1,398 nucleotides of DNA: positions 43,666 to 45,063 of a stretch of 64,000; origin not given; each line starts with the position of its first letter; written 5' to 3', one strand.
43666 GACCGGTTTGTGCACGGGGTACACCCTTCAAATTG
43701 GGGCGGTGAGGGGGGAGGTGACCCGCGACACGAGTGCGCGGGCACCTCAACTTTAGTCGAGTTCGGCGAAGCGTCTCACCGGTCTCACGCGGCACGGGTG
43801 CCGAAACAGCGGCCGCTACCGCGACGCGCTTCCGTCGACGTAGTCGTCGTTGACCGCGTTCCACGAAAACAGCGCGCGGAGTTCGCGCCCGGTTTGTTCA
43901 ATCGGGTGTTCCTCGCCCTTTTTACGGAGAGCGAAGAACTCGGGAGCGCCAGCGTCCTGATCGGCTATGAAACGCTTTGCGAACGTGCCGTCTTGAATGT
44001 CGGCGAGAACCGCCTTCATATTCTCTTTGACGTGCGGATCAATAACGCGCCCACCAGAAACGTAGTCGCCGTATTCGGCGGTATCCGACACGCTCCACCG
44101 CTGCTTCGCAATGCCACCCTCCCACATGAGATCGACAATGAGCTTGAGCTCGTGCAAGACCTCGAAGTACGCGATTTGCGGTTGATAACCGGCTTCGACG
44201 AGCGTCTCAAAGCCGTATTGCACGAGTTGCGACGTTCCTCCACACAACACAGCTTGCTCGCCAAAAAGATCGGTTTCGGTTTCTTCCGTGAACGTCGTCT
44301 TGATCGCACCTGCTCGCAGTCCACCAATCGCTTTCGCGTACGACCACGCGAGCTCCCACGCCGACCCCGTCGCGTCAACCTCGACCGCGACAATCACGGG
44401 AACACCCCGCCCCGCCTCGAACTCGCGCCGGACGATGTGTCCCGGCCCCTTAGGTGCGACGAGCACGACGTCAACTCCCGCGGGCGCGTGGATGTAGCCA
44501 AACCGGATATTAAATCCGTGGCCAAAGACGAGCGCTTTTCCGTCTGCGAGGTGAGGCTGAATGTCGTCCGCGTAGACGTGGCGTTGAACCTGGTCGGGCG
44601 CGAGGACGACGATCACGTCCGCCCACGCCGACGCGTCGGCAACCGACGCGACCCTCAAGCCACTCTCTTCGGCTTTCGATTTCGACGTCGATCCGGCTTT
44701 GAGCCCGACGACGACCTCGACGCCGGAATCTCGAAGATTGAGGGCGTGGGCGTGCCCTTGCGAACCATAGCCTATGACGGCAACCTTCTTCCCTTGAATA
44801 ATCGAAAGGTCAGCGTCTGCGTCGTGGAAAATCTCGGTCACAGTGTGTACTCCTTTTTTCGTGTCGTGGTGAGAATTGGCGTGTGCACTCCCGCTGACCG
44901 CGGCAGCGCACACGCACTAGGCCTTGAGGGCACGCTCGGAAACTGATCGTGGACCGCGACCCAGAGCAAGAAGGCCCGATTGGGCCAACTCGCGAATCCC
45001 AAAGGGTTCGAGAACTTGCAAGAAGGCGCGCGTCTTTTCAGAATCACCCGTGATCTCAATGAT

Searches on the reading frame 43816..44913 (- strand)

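Call 76: search_protein_families(library=pfam, proteins=[window:43816-44913:-], max_evalue=0.00001)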
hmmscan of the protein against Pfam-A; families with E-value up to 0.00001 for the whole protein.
window:43816-44913:- (365 aa): 4 families
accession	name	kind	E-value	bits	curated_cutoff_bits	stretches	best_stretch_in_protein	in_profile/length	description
PF07991.19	KARI_N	-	3.1e-73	245.2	20.6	1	39-202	2-165/165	Acetohydroxy acid isomeroreductase, NADPH-binding domain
PF01450.25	KARI_C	-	4.1e-61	206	29.1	1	208-351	1-144/144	Ketol-acid reductoisomerase, C-terminal domain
PF02826.25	2-Hacid_dh_C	-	2.4e-07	30.8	25.1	1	33-109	28-103/178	D-isomer specific 2-hydroxyacid dehydrogenase, NAD binding domain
PF03807.23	F420_oxidored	-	9.8e-06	26.5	21.6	0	43-115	1-77/94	NADP oxidoreductase coenzyme F420-dependent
